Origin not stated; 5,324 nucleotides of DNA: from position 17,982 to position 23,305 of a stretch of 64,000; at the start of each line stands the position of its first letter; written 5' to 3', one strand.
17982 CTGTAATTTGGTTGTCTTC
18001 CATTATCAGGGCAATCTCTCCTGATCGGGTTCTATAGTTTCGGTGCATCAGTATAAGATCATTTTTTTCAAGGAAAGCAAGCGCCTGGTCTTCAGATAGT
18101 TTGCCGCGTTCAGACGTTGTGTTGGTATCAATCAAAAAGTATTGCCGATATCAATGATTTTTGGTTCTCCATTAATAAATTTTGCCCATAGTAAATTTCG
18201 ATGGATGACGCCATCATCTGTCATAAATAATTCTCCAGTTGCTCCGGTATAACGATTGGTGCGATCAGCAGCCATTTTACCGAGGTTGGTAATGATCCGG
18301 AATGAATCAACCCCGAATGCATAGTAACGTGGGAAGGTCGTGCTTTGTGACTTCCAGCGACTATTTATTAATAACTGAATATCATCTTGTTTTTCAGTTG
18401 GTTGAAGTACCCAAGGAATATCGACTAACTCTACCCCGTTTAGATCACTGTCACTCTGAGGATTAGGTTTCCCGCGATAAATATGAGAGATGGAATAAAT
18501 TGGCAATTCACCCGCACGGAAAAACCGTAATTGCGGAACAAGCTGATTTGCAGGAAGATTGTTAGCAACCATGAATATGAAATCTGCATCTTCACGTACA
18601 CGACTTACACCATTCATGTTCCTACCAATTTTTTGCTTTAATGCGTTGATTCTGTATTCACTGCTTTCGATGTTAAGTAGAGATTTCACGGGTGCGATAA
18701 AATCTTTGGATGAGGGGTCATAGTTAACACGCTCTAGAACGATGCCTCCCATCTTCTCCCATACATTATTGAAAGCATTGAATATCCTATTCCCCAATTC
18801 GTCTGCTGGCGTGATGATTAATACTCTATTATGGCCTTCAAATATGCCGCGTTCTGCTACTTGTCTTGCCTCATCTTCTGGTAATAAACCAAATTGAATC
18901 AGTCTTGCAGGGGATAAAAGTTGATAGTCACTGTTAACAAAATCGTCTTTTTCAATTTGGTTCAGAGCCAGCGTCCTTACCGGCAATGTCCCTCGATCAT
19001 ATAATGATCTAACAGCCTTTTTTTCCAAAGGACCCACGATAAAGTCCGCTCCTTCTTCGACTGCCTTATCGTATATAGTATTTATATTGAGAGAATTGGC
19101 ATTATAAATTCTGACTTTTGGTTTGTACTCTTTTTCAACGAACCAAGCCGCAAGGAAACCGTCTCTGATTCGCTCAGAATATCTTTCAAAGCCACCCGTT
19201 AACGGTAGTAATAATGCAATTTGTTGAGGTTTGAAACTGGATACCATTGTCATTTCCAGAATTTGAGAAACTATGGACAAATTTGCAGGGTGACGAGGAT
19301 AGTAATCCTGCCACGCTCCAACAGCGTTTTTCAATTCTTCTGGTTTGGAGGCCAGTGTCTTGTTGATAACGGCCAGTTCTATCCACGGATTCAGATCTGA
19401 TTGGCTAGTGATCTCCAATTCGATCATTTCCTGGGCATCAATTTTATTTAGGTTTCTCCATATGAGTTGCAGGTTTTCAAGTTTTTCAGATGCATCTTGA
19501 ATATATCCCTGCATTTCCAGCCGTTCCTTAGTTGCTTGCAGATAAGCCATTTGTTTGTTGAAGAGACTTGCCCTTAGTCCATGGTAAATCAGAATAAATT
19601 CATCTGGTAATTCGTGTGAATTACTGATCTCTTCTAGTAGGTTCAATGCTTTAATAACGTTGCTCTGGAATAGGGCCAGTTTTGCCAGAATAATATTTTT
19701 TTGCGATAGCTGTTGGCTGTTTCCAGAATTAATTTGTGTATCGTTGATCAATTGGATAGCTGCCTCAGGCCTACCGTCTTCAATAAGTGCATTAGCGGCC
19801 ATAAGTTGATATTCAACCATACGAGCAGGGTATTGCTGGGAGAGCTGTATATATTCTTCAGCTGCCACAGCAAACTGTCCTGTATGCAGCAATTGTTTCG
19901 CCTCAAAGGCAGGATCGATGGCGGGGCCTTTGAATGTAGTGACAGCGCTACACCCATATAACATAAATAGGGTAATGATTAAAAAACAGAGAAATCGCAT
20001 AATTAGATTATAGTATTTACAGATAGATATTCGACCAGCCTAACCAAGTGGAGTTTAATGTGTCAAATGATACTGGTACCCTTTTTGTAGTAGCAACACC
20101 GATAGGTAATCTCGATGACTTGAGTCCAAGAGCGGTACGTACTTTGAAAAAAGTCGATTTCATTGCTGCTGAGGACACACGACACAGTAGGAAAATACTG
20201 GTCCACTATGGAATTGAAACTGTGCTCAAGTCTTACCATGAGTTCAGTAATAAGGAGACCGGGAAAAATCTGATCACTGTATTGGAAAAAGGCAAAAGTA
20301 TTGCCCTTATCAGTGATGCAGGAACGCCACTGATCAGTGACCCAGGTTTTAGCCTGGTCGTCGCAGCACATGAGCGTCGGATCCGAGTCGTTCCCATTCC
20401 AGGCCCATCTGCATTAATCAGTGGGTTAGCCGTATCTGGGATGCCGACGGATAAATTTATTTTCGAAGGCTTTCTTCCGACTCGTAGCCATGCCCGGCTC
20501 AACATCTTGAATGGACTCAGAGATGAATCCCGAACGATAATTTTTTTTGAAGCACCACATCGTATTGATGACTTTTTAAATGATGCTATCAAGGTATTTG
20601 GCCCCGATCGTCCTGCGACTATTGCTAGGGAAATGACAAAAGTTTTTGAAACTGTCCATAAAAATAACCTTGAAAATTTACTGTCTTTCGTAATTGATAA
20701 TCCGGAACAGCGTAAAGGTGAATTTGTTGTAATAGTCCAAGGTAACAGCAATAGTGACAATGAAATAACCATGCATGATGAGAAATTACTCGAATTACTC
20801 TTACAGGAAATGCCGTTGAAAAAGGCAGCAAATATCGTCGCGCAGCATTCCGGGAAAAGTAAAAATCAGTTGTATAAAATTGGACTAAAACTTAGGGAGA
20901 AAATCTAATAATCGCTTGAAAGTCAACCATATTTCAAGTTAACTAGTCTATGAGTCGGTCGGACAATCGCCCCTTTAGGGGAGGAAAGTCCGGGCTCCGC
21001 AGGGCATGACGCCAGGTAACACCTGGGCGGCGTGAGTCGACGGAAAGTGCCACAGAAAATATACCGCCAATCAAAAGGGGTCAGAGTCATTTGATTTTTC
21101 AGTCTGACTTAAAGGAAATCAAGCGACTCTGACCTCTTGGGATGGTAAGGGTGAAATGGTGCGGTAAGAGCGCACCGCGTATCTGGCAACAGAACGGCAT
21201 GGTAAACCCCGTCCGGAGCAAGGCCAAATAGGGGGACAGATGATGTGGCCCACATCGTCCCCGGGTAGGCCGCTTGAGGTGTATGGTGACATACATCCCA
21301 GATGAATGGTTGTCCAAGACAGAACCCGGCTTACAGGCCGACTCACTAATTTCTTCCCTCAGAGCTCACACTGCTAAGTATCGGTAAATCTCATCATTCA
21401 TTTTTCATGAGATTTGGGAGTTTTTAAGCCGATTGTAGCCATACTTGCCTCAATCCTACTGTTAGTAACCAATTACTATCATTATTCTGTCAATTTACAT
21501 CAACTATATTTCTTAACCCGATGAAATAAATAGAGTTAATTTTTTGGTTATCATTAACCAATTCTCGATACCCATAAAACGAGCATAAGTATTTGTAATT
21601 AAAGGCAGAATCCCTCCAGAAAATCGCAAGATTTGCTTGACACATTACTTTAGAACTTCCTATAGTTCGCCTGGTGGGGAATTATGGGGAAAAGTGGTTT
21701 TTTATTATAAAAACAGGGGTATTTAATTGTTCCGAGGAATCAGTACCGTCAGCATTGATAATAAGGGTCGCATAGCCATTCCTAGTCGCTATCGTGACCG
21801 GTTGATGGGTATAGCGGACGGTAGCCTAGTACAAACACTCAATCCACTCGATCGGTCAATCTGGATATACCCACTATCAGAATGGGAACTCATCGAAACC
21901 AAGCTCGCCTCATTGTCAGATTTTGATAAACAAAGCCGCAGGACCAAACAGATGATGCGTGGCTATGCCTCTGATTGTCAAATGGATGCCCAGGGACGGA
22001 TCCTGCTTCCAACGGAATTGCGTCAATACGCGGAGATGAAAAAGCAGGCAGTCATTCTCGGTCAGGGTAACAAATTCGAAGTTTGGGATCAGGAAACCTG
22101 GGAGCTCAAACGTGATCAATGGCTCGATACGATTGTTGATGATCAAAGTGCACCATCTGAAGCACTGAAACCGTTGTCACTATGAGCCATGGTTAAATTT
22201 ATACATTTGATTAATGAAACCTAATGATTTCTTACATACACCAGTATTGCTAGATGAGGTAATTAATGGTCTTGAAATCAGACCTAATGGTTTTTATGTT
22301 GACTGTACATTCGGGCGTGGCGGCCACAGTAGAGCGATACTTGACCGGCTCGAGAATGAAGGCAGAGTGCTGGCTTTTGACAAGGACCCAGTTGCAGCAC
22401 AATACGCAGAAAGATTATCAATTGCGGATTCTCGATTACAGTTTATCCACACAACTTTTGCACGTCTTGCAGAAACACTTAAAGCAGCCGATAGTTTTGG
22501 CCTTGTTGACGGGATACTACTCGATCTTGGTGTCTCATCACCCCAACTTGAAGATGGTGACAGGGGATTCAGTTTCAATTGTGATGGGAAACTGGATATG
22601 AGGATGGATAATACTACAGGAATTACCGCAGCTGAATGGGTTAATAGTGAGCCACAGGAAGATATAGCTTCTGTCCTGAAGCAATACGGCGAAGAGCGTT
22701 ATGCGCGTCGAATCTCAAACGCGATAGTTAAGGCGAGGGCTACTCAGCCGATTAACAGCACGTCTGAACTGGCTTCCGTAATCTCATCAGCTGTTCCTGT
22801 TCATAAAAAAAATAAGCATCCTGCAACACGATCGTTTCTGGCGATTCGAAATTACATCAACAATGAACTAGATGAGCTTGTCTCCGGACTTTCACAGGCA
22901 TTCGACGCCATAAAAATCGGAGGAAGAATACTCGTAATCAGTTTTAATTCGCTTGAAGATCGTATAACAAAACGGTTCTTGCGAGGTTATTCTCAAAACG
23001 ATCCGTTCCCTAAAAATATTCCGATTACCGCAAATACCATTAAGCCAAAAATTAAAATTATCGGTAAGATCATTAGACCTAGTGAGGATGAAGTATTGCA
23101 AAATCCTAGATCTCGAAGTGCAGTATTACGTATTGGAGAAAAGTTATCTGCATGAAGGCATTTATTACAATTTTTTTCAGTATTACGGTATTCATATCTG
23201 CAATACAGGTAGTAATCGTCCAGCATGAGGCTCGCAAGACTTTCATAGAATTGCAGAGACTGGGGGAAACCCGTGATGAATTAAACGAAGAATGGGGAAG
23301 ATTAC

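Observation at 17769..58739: Seven inactivating lesions, all in five dispensable genes; essential genes intact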

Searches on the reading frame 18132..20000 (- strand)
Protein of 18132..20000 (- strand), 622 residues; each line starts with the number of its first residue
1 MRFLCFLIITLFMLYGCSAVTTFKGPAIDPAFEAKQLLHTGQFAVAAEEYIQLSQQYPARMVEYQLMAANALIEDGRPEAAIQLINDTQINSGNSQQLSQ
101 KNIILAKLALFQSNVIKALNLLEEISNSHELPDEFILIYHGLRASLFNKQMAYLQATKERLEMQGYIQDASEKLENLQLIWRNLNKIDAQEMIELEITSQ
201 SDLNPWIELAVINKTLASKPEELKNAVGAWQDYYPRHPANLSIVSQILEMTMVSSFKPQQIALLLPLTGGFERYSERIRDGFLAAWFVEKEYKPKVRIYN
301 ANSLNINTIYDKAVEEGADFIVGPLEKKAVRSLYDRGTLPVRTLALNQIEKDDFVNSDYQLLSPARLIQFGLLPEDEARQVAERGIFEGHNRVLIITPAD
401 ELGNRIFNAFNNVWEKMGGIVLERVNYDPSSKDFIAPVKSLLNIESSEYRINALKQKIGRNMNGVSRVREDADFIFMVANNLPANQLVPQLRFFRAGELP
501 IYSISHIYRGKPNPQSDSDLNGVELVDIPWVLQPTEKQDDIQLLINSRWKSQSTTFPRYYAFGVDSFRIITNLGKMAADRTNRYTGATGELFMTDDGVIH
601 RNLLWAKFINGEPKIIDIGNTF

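Call 38: search_protein_families(library=ncbifam, proteins=[window:18132-20000:-], max_evalue=0.00001)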
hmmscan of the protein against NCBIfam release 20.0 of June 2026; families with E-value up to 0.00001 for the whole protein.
window:18132-20000:- (622 aa): 0 families

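Call 42: search_protein_families(library=pfam, proteins=[window:18132-20000:-], max_evalue=0.01)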
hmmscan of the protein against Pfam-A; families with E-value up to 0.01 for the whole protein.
window:18132-20000:- (622 aa): 4 families
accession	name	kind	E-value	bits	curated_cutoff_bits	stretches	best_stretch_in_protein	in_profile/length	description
PF04348.19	LppC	-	8.8e-104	348.6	28.8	1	46-611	7-563/563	LppC putative lipoprotein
PF13432.12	TPR_16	-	0.0011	19.8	32.7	1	36-88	6-57/65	Tetratricopeptide repeat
PF13458.12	Peripla_BP_6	-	0.0019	18.3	31.7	0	260-440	3-185/343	Periplasmic binding protein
PF14559.12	TPR_19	-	0.0088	16.8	25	0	37-88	1-51/68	Tetratricopeptide repeat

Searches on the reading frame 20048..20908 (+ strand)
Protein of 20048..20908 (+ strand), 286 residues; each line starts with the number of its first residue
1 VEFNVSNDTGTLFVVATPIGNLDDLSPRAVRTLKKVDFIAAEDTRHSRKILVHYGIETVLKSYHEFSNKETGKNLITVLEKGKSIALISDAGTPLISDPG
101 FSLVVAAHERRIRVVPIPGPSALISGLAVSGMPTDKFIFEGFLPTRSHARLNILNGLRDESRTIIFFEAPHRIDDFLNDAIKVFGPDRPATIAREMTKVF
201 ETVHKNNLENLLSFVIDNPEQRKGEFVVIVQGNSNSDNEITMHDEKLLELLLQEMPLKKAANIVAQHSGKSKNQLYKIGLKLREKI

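Call 39: search_protein_families(library=ncbifam, proteins=[window:20048-20908:+], max_evalue=1e-70)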
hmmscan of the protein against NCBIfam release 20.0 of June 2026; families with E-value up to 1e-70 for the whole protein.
window:20048-20908:+ (286 aa): 2 families
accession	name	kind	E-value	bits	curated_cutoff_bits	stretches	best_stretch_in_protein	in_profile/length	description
NF011570.0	PRK14994.1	equivalog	4.1e-87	292.1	502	1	6-283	8-285/287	16S rRNA (cytidine(1402)-2'-O)-methyltransferase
TIGR00096.1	TIGR00096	equivalog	7e-86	288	167.9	1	12-280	2-272/275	16S rRNA (cytidine(1402)-2'-O)-methyltransferase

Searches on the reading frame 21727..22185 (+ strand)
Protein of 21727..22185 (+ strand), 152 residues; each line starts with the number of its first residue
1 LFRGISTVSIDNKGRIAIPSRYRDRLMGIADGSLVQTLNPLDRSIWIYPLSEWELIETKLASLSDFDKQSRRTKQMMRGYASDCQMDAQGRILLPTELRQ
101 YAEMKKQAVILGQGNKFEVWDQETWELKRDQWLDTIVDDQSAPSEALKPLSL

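Call 30: find_encoding_contigs(protein=window:21727-22185:+, flank=10000, max_places=10)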
Protein window:21727-22185:+ (152 aa): 5 contigs read that carry it; 3 places shown.
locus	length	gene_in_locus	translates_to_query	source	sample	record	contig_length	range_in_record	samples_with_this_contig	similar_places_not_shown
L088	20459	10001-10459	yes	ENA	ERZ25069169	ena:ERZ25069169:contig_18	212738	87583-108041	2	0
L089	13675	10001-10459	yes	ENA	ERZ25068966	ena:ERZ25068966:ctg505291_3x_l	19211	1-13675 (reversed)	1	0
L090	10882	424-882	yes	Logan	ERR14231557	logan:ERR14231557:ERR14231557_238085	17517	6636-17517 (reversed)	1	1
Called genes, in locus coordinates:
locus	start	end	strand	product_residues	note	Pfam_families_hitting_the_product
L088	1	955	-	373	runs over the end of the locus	PF00089:Trypsin, PF13365:Trypsin_2, PF00595:PDZ (weak), PF13180:PDZ_2, PF17820:PDZ_6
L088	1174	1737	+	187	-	PF00355:Rieske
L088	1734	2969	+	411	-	PF00033:Cytochrome_B, PF13631:Cytochrom_B_N_2, PF00032:Cytochrom_B_C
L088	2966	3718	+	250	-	PF02167:Cytochrom_C1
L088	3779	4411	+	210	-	PF02798:GST_N, PF13417:GST_N_3, PF13409:GST_N_2, PF13410:GST_C_2 (weak)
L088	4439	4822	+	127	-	PF04386:SspB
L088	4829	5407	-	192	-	PF04972:BON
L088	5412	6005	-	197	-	PF13580:SIS_2, PF01380:SIS (faint)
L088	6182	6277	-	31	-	-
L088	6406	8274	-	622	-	PF04348:LppC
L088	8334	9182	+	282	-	PF00590:TP_methylase, PF23016:RsmI_C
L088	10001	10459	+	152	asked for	PF02381:MraZ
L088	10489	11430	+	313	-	PF01795:Methyltransf_5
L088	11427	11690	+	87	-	PF04999:FtsL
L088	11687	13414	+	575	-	PF03717:PBP_dimer, PF21922:PBP_dimer_2 (faint), PF00905:Transpeptidase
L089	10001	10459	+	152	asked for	PF02381:MraZ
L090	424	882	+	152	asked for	PF02381:MraZ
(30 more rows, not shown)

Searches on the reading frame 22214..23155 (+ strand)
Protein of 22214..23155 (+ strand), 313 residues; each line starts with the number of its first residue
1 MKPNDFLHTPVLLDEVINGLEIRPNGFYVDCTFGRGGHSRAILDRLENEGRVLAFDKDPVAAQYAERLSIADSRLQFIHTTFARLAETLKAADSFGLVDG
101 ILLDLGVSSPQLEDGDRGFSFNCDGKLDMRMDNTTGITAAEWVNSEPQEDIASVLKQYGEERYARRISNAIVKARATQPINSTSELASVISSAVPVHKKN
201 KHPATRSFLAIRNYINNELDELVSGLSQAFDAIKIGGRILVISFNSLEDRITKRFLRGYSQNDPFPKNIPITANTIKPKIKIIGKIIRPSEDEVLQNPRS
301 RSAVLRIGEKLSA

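Call 39: search_protein_families(library=ncbifam, proteins=[window:22214-23155:+], max_evalue=1e-70)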
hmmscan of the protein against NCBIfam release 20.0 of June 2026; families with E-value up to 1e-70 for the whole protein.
window:22214-23155:+ (313 aa): 1 family
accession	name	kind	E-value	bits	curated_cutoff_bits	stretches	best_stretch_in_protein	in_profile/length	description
TIGR00006.1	TIGR00006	equivalog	3.1e-108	361.9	154.3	1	4-310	3-309/310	16S rRNA (cytosine(1402)-N(4))-methyltransferase RsmH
